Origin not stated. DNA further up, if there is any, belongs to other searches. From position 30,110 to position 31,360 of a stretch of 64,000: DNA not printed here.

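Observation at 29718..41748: Family of conserved 35-40 bp imperfect-palindrome hairpin repeats in nearly every intergenic space of the island; one copy was the ISAs1 target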

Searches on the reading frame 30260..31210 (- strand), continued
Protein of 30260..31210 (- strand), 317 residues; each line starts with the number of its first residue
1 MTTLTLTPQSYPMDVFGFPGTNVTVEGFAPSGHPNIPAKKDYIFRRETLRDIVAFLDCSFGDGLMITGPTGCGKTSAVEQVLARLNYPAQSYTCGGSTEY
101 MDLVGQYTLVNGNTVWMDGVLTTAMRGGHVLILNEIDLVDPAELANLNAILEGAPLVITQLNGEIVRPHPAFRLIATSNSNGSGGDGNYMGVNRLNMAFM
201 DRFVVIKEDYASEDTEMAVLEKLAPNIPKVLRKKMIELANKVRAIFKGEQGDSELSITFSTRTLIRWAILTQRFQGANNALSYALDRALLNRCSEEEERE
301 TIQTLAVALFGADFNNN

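Call 78: get_annotated_region(hit=H25, flank=20000)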
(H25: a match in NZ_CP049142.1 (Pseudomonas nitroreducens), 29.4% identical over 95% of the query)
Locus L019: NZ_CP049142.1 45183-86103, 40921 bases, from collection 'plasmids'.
description: Pseudomonas nitroreducens strain HBP1 plasmid pPniHBP1_1, complete sequence
organism: Pseudomonas nitroreducens (NCBI taxid 46680)
taxonomy: Bacteria; Pseudomonadota; Gammaproteobacteria; Pseudomonadales; Pseudomonadaceae; Pseudomonas; Pseudomonas nitroreducens
host: -; source: monoculture; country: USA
typing (MOB-suite, as given by PLSDB): conjugative; relaxase MOBP; mating-pair formation MPF_I
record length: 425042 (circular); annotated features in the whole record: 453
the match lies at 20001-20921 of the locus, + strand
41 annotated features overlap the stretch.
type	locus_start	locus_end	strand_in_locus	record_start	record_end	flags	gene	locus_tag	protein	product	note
CDS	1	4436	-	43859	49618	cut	-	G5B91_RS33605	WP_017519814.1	response regulator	GO:0000160 - phosphorelay signal transduction system [Evidence IEA]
CDS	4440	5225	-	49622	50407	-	-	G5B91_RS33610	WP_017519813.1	CheR family methyltransferase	-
CDS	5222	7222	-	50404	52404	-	-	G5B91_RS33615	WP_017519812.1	methyl-accepting chemotaxis protein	-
CDS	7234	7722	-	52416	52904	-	-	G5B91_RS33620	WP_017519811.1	chemotaxis protein CheW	GO:0006935 - chemotaxis [Evidence IEA]; GO:0007165 - signal transduction [Evidence IEA]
CDS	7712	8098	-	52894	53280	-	-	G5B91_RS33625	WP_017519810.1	response regulator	GO:0000160 - phosphorelay signal transduction system [Evidence IEA]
CDS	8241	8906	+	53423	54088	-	-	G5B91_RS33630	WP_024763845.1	hypothetical protein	-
CDS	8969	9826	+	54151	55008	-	-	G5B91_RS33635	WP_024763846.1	ParB/RepB/Spo0J family partition protein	GO:0007059 - chromosome segregation [Evidence IEA]; GO:0000910 - cytokinesis [Evidence IEA]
CDS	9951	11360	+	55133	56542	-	-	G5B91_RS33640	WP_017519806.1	hypothetical protein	-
CDS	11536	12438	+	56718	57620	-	-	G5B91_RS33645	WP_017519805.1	ParA family protein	-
CDS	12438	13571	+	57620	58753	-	-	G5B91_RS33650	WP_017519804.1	ParB/RepB/Spo0J family partition protein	GO:0007059 - chromosome segregation [Evidence IEA]; GO:0000910 - cytokinesis [Evidence IEA]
CDS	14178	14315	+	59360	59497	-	-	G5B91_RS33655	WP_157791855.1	hypothetical protein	-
CDS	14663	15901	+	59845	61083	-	-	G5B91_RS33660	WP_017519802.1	toprim domain-containing protein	-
CDS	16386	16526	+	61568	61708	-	-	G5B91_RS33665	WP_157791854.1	hypothetical protein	-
CDS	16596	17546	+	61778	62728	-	-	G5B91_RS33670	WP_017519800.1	PD-(D/E)XK nuclease family protein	-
CDS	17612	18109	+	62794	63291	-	-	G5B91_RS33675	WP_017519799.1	hypothetical protein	-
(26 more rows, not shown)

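Call 79: get_annotated_region(hit=H29, flank=20000)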
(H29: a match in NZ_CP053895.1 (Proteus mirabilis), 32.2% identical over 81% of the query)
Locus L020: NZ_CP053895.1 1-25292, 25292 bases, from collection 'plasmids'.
description: Proteus mirabilis strain JPM24 plasmid pJPM24, complete sequence
organism: Proteus mirabilis (NCBI taxid 584)
taxonomy: Bacteria; Pseudomonadota; Gammaproteobacteria; Enterobacterales; Morganellaceae; Proteus; Proteus mirabilis
host: -; source: Chicken,intestines; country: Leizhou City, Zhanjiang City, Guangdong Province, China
typing (MOB-suite, as given by PLSDB): conjugative; replicon rep_cluster_1506; relaxase MOBH; mating-pair formation MPF_F
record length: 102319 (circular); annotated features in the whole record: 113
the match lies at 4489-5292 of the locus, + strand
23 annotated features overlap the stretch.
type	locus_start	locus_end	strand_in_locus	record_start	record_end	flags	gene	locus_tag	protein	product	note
CDS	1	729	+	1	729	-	-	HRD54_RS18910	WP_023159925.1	hypothetical protein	-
CDS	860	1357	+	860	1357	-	-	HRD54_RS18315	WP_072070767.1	hypothetical protein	-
CDS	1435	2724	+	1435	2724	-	-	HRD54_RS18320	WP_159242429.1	recombinase RecT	GO:0006259 - DNA metabolic process [Evidence IEA]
CDS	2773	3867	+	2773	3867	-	-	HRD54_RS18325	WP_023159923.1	lambda-exonuclease family protein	-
CDS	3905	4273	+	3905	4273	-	-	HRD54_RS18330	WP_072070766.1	hypothetical protein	-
CDS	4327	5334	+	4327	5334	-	-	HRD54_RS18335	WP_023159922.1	MoxR family ATPase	-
CDS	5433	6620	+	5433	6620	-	-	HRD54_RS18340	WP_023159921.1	DUF3150 domain-containing protein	-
CDS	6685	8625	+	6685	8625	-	-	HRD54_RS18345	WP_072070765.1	VWA domain-containing protein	-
CDS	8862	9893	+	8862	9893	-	traF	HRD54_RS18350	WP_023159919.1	conjugal transfer protein TraF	-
CDS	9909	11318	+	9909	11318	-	-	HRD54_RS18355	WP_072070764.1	conjugal transfer protein TraH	-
CDS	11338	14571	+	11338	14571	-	-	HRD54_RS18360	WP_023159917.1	conjugal transfer protein TraG N-terminal domain-containing protein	-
CDS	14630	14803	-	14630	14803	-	-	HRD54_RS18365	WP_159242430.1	hypothetical protein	-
CDS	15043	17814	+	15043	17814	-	traN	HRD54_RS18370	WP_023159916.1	conjugal transfer mating pair stabilization protein TraN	-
CDS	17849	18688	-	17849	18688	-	-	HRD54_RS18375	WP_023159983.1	hypothetical protein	-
CDS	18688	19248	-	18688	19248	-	-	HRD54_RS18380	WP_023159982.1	FlhC family transcriptional regulator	GO:0045893 - positive regulation of DNA-templated transcription [Evidence IEA]; GO:1902208 - regulation of ...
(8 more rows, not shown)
